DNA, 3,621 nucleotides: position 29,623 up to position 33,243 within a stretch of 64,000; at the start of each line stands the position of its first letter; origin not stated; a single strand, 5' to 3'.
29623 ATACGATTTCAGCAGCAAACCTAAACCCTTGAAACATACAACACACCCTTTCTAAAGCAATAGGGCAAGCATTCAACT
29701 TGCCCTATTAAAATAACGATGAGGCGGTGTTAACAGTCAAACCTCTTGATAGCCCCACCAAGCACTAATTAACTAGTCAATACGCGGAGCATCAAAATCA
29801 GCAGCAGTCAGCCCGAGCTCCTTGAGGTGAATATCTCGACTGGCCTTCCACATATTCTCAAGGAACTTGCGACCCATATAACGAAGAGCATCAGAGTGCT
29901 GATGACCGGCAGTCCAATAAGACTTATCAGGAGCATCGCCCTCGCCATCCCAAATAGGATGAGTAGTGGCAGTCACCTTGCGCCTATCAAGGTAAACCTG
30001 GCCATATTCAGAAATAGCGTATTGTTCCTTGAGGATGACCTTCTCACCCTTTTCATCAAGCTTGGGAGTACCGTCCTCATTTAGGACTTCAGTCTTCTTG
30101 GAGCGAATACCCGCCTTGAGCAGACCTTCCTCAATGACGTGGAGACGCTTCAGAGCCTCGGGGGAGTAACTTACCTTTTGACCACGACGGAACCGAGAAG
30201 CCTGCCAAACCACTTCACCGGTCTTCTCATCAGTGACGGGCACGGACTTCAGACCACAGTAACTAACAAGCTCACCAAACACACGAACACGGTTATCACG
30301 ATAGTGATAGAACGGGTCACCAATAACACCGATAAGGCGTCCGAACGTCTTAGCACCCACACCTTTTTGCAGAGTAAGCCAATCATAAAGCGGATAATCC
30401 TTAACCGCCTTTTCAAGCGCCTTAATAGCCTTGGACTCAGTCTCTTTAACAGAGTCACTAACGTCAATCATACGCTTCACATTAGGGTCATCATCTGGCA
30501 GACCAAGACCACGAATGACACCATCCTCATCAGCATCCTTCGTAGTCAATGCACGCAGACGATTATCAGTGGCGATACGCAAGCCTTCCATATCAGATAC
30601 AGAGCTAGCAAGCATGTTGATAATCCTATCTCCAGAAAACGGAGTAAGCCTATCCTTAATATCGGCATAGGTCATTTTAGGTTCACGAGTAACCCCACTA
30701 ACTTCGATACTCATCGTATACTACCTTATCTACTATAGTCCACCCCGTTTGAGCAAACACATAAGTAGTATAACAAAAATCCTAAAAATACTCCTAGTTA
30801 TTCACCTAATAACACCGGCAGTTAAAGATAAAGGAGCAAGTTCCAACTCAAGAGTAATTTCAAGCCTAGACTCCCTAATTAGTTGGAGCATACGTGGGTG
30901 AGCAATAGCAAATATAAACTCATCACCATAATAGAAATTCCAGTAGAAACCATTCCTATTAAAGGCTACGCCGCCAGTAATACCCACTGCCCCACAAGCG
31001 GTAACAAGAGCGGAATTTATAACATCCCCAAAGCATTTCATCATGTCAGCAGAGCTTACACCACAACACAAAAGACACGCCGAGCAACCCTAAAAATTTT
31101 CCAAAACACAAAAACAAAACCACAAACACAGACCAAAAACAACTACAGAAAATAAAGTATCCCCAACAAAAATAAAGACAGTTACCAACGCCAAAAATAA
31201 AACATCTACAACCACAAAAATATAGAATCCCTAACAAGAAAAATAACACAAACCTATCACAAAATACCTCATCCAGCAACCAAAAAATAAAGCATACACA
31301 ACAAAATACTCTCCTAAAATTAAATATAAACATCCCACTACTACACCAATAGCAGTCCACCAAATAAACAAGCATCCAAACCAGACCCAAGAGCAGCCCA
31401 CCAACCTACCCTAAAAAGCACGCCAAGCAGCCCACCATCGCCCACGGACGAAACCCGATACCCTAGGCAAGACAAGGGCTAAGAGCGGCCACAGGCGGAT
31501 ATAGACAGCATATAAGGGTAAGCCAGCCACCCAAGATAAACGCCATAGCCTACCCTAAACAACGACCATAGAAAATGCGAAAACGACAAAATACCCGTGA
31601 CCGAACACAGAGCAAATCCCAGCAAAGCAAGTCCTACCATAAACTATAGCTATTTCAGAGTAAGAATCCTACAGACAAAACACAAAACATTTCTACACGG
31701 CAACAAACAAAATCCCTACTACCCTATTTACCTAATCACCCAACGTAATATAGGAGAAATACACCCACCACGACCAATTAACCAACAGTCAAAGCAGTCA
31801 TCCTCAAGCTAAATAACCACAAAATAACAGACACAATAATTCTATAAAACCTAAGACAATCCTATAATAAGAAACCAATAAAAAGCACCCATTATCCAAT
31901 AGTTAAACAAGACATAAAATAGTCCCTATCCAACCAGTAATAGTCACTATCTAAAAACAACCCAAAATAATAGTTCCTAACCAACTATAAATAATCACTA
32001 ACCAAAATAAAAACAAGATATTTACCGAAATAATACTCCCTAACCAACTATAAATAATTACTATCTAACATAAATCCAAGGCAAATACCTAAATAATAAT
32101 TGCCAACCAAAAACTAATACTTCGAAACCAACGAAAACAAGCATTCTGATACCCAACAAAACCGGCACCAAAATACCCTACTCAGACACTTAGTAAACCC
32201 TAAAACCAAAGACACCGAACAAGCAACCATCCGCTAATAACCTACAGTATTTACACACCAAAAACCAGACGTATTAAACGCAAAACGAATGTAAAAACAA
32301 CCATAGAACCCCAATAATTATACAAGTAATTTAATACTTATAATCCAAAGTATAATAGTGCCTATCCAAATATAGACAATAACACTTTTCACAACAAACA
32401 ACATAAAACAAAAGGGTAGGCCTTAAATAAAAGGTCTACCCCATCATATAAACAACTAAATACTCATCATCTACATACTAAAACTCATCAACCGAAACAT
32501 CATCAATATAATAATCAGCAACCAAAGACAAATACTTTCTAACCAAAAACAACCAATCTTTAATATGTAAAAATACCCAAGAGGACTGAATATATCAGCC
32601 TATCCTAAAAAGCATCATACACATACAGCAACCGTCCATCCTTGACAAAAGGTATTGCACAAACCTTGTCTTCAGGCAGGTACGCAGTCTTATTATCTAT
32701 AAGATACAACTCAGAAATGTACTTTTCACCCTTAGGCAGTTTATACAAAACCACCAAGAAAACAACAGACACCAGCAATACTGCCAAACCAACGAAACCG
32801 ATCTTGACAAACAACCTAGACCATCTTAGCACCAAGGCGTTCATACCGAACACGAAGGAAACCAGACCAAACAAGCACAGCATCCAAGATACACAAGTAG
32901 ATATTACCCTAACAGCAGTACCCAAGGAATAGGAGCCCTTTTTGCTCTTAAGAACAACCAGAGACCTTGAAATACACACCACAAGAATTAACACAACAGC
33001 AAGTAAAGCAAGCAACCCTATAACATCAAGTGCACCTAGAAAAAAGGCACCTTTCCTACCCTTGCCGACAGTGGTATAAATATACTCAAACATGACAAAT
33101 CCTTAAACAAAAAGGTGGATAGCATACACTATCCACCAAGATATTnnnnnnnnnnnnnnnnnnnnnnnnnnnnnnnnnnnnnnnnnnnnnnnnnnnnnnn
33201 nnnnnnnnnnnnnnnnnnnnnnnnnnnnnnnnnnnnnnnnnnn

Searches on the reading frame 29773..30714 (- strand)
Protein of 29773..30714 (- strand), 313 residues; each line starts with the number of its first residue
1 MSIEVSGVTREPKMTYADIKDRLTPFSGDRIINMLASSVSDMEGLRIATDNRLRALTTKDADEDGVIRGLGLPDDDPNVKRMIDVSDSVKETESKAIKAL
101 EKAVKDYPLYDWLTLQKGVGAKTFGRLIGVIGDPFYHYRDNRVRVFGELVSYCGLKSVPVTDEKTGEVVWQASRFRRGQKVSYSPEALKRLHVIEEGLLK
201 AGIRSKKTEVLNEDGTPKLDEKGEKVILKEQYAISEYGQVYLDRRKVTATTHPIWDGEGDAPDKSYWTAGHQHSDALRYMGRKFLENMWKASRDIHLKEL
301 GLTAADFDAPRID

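Call 12: search_protein_families(library=pfam, proteins=[window:29773-30714:-], max_evalue=0.01)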
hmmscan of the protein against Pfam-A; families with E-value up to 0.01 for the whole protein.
window:29773-30714:- (313 aa): 0 families

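Call 13: find_related_loci(query=window:29773-30714:-, collection=viral_contigs, flank=8000)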
Query window:29773-30714:- (313 aa) in viral_contigs; peptide patterns used: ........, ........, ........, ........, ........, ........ (x = any residue, [..] = any of these).
9 stretches matched a pattern, but none encodes a relative of the query by tblastn (E <= 1e-3).

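Call 15: find_encoding_contigs(protein=window:29773-30714:-, flank=10000, max_places=10)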
Protein window:29773-30714:- (313 aa): 8 contigs read that carry it; 4 places shown.
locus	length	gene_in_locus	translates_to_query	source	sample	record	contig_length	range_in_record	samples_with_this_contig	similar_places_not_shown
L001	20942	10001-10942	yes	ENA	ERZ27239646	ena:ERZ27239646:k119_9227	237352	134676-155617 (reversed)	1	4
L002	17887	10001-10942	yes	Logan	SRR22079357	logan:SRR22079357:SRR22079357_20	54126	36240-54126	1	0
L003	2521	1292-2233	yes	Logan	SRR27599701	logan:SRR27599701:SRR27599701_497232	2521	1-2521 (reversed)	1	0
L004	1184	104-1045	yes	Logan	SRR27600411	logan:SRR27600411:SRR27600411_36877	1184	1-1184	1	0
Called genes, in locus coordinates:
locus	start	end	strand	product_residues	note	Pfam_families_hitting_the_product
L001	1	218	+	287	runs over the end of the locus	PF08401:ArdcN, PF06114:Peptidase_M78 (weak)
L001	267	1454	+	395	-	-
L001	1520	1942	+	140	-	-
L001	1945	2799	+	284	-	-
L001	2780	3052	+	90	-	-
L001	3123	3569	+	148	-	-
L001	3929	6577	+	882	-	-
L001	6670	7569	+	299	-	PF01145:Band_7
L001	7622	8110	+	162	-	-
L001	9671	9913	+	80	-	-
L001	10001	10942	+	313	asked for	-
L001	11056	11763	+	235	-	-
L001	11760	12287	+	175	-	-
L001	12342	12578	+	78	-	-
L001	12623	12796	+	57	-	-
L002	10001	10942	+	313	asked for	-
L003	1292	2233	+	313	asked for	-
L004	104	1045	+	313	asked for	-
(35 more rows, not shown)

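Call 19: find_homologous_proteins(query=window:29773-30714:-, max_evalue=0.00001)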
Query window:29773-30714:- (313 aa): 6 proteins with E <= 0.00001 among 2836 candidates.
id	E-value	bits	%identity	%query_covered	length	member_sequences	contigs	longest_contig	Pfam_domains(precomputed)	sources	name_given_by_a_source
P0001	1.4e-205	700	100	100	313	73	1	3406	-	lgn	-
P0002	2.3e-63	233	42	95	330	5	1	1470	-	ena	-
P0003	2.5e-38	150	35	87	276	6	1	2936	-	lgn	-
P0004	2.7e-19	88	31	85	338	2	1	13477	-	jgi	jgi:hypothetical protein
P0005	8.0e-12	63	30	86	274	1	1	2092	-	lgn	-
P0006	5.4e-7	48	31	83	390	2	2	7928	-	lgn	-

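Call 20: find_encoding_contigs(protein=P0002, flank=10000, max_places=6)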
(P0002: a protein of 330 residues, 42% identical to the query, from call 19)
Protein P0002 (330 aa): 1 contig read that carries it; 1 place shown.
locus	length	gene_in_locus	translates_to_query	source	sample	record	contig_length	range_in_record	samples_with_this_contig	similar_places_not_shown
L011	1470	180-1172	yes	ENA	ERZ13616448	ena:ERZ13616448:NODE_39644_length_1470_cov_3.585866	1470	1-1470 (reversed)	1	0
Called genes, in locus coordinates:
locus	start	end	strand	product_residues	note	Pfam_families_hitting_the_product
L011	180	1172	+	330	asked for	-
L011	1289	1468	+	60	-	?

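Call 21: find_encoding_contigs(protein=P0003, flank=10000, max_places=6)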
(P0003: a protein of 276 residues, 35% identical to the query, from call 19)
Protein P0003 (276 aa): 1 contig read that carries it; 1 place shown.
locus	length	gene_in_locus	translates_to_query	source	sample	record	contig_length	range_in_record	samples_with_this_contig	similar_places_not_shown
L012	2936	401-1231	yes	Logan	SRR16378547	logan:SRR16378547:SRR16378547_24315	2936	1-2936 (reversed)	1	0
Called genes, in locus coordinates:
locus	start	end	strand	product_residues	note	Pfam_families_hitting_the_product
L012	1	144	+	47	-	?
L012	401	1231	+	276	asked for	-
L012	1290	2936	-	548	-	?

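Call 22: find_encoding_contigs(protein=P0004, flank=10000, max_places=6)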
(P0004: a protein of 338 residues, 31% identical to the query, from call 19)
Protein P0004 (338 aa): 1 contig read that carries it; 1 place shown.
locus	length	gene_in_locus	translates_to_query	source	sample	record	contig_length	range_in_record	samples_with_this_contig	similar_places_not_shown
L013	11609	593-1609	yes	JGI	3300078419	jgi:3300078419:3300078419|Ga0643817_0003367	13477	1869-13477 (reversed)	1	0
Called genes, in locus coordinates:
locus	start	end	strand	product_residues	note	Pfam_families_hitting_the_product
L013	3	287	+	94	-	?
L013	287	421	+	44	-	-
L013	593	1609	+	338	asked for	-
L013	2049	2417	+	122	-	-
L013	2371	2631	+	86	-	-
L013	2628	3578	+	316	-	-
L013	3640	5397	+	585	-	PF00476:DNA_pol_A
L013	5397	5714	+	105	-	-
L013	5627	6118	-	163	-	-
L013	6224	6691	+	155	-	-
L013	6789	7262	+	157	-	-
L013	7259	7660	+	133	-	-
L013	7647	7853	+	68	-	-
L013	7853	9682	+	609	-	PF00176:SNF2-rel_dom, PF00271:Helicase_C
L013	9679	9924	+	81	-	-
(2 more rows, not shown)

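Call 52: predict_structure(alignment_id=A1)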
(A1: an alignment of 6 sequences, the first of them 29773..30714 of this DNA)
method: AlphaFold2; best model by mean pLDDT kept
length: 313 residues; sequences in the alignment: 6
mean_pLDDT: 78.3   pTM: 0.73
mean pLDDT of the five models: 78.3, 77.8, 77.5, 77.4, 76.6
residues with pLDDT >= 90: 108; 70-90: 129; 50-70: 49; < 50: 27
segments of 3 or more residues with pLDDT < 50: 1-13, 175-181, 310-313
pLDDT, mean of each block of 10 residues (from residue 1): 33 50 68 91 92 87 75 91 94 95 93 93 94 83 77 66 71 47 75 92 79 88 82 84 84 59 60 85 93 87 71 33
secondary structure, 60 per line:
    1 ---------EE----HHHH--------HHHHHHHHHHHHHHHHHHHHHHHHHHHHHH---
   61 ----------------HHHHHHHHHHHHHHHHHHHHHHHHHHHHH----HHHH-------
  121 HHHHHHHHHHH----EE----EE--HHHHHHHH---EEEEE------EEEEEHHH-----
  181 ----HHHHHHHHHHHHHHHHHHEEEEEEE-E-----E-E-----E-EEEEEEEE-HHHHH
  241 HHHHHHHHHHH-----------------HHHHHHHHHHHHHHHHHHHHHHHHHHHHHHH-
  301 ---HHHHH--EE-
elements in order: H16-19 H28-57 H77-105 H110-113 H121-131 H146-153 E157-161 E168-172 H185-202 E203-209 E227-234 H236-251 H269-299 H304-308

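Call 56: fold_search(model_id=the predicted structure, library=pdb)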
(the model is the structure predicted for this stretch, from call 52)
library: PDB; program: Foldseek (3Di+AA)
matches with E <= 10: 174; with E <= 0.001: 6
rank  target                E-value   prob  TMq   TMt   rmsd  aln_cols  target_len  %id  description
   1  8wt9_C                2.7e-04  1.00  0.46  0.45   5.2       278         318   11  Cryo-EM structure of the IS621 recombinase in complex with bridge RNA, donor DNA, and target DNA in the post-strand ex (released 2024-06-26)
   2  21kl_B                3.6e-04  1.00  0.54  0.71   7.5       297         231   13  Cryo-EM structure of TasH-pre-tigRNA-dsDNA complex (released 2026-03-11)
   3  9t56_A                3.8e-04  1.00  0.45  0.44   5.9       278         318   11  Cryo-EM structure of ISCro4-DBL-TBL-tDNA-dDNA synaptic complex (released 2026-02-18)
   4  9w03_A                4.6e-04  1.00  0.50  0.62   6.2       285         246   13  Cryo-EM structure of TasH-tigRNA complex (released 2026-03-11)
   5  8wt9_A                6.0e-04  1.00  0.46  0.45   5.7       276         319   11  Cryo-EM structure of the IS621 recombinase in complex with bridge RNA, donor DNA, and target DNA in the post-strand ex (released 2024-06-26)
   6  9vzx_A                7.4e-04  1.00  0.51  0.62   6.6       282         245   14  Cryo-EM structure of TasH-tigRNA-gap dsDNA complex (released 2026-03-11)
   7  9t56_B                1.3e-03  1.00  0.42  0.43   7.4       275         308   10  Cryo-EM structure of ISCro4-DBL-TBL-tDNA-dDNA synaptic complex (released 2026-02-18)
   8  8wt6_D                1.4e-03  1.00  0.45  0.44   5.4       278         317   11  Cryo-EM structure of the IS621 recombinase in complex with bridge RNA, donor DNA, and target DNA in the pre-strand exc (released 2024-06-26)
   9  9w04_B                1.6e-03  1.00  0.53  0.54   7.5       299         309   13  Cryo-EM structure of TasH-tigRNA-dsDNA complex (released 2026-03-11)
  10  8wt6_B                1.8e-03  1.00  0.45  0.45   5.5       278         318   11  Cryo-EM structure of the IS621 recombinase in complex with bridge RNA, donor DNA, and target DNA in the pre-strand exc (released 2024-06-26)
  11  9t56_D                3.0e-03  1.00  0.44  0.44   5.5       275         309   11  Cryo-EM structure of ISCro4-DBL-TBL-tDNA-dDNA synaptic complex (released 2026-02-18)
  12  9w04_A                3.8e-03  1.00  0.54  0.56   8.2       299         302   13  Cryo-EM structure of TasH-tigRNA-dsDNA complex (released 2026-03-11)
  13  8wt9_D                7.8e-03  1.00  0.43  0.43   5.8       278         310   12  Cryo-EM structure of the IS621 recombinase in complex with bridge RNA, donor DNA, and target DNA in the post-strand ex (released 2024-06-26)
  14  8wt6_C                1.1e-02  1.00  0.42  0.43   6.5       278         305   11  Cryo-EM structure of the IS621 recombinase in complex with bridge RNA, donor DNA, and target DNA in the pre-strand exc (released 2024-06-26)
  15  8wt9_B                1.3e-02  1.00  0.44  0.44   5.3       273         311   11  Cryo-EM structure of the IS621 recombinase in complex with bridge RNA, donor DNA, and target DNA in the post-strand ex (released 2024-06-26)
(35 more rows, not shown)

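Call 69: search_solved_structures(query=A1, max_evalue=10, show_alignments=2)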
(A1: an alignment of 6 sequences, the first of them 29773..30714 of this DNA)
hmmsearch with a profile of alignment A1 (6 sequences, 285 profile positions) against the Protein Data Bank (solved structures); distinct sequences matched with E-value up to 10: 5.
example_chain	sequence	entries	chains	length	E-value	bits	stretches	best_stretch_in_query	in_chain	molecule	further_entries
9mty_A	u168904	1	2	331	2.3e-20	76.7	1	44-270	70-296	Transposase IS116/IS110/IS902 C-terminal domain-containing protein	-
21kl_A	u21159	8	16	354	5.2e-09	39.4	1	145-270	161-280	putative nuclease | HNH nuclease domain-containing protein | TasH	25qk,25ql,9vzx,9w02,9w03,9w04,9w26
9gox_H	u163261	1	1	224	0.63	12.9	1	107-159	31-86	Fab B6-D9 heavy chain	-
7vty_A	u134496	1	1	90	1.3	11.8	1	39-107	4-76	de novo designed protein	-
4m9c_A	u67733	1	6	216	1.5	11.6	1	155-206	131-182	Bacterial transferase hexapeptide (Three repeats) family protein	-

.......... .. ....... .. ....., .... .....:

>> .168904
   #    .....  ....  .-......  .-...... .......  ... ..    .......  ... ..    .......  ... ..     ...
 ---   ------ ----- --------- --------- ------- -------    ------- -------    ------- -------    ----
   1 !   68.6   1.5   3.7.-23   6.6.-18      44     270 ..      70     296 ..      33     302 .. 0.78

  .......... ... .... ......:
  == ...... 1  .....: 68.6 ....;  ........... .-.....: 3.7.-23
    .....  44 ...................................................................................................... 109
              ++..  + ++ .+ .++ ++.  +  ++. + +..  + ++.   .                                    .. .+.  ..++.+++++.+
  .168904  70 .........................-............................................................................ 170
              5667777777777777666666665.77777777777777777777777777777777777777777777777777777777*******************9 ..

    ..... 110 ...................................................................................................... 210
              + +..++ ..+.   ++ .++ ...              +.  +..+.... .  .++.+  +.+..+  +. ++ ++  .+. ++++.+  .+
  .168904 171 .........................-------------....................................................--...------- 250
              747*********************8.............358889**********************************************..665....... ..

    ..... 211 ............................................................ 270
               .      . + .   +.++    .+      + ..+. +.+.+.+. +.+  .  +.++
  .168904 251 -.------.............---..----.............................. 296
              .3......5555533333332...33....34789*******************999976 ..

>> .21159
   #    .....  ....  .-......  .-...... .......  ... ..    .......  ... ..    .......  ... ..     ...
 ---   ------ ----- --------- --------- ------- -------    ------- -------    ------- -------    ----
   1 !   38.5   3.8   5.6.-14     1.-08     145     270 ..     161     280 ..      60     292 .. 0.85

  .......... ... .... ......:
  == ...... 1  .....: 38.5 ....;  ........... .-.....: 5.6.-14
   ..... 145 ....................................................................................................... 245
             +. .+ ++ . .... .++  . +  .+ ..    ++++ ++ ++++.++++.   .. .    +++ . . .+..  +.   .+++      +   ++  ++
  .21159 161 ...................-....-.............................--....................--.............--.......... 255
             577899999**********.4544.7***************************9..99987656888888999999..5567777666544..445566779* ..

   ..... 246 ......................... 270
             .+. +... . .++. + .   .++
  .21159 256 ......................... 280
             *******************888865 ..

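Call 93: find_related_loci(query=A1, collection=viral_contigs, flank=4000)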
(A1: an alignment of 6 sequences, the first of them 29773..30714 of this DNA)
Query A1 (313 aa) in viral_contigs; peptide patterns used: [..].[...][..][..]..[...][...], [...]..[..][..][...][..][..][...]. (x = any residue, [..] = any of these).
129 stretches matched a pattern; 71 encode a relative of the query (tblastn E <= 1e-3); 71 distinct loci.
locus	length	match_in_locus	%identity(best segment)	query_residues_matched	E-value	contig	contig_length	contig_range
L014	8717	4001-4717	40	25-299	2e-62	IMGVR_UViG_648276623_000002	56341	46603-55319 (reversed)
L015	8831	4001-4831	33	18-299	3e-45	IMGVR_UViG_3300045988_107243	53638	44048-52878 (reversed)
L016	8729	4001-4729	35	22-296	2e-45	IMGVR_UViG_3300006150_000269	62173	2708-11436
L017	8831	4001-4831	33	18-299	3e-45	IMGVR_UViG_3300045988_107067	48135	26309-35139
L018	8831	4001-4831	33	18-299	3e-45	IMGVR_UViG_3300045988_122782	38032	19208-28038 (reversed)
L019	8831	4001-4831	33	18-299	3e-45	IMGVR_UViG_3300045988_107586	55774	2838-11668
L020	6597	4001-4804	32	28-306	3e-43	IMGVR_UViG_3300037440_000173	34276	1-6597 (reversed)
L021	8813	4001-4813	35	29-296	1e-42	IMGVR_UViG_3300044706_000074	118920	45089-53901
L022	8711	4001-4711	32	24-296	1e-40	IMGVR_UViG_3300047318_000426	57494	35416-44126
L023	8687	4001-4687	34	29-296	2e-40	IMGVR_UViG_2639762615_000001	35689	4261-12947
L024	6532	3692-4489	32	29-294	5e-39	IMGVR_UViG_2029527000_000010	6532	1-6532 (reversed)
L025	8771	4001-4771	30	29-296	2e-38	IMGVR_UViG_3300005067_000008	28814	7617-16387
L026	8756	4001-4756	30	29-308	4e-37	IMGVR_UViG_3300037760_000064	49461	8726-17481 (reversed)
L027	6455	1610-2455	30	39-308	1e-35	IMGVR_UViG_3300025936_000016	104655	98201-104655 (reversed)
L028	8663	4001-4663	33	39-296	5e-35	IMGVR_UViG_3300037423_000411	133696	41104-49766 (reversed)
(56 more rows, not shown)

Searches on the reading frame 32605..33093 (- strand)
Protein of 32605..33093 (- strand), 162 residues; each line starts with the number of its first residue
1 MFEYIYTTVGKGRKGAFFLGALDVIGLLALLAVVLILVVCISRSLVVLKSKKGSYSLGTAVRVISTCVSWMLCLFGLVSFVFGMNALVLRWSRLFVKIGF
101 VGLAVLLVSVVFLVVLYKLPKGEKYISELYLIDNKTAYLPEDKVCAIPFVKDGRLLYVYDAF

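Call 12: search_protein_families(library=pfam, proteins=[window:32605-33093:-], max_evalue=0.01)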
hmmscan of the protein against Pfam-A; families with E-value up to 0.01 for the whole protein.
window:32605-33093:- (162 aa): 0 families

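Call 16: find_encoding_contigs(protein=window:32605-33093:-, flank=10000, max_places=10)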
Protein window:32605-33093:- (162 aa): 11 contigs read that carry it; 6 places shown.
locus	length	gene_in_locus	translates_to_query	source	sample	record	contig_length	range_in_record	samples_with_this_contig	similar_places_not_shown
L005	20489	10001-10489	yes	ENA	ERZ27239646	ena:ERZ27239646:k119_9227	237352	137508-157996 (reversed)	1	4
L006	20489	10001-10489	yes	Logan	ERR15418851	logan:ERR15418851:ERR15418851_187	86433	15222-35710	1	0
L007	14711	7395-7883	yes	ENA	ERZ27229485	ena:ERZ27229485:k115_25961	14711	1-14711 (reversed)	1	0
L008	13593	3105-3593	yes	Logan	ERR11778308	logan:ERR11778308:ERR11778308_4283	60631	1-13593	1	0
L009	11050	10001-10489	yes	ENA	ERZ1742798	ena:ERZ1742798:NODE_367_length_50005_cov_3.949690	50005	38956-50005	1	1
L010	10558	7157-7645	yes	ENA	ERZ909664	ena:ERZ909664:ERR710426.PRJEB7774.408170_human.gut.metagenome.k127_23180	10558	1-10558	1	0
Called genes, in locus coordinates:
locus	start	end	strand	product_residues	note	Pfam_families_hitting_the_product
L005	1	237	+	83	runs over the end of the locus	-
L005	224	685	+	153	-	-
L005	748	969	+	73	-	-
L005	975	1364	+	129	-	-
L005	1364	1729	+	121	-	-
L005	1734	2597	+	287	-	PF08401:ArdcN, PF06114:Peptidase_M78 (weak)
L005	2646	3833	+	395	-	-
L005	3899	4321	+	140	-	-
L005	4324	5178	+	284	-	-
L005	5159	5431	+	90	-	-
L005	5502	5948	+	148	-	-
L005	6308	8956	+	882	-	-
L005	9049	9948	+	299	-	PF01145:Band_7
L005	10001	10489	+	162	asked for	-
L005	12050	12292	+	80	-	-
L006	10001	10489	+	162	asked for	-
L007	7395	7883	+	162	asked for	-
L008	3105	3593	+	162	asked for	-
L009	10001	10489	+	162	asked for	-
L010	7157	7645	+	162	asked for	-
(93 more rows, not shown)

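Call 28: find_homologous_proteins(query=window:32605-33093:-, max_evalue=0.001)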
Query window:32605-33093:- (162 aa): 2 proteins with E <= 0.001 among 1838 candidates.
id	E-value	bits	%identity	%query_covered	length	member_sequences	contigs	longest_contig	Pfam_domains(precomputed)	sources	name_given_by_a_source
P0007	1.4e-94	332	99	100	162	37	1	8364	-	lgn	-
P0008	1.5e-48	183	98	56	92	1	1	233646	-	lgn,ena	-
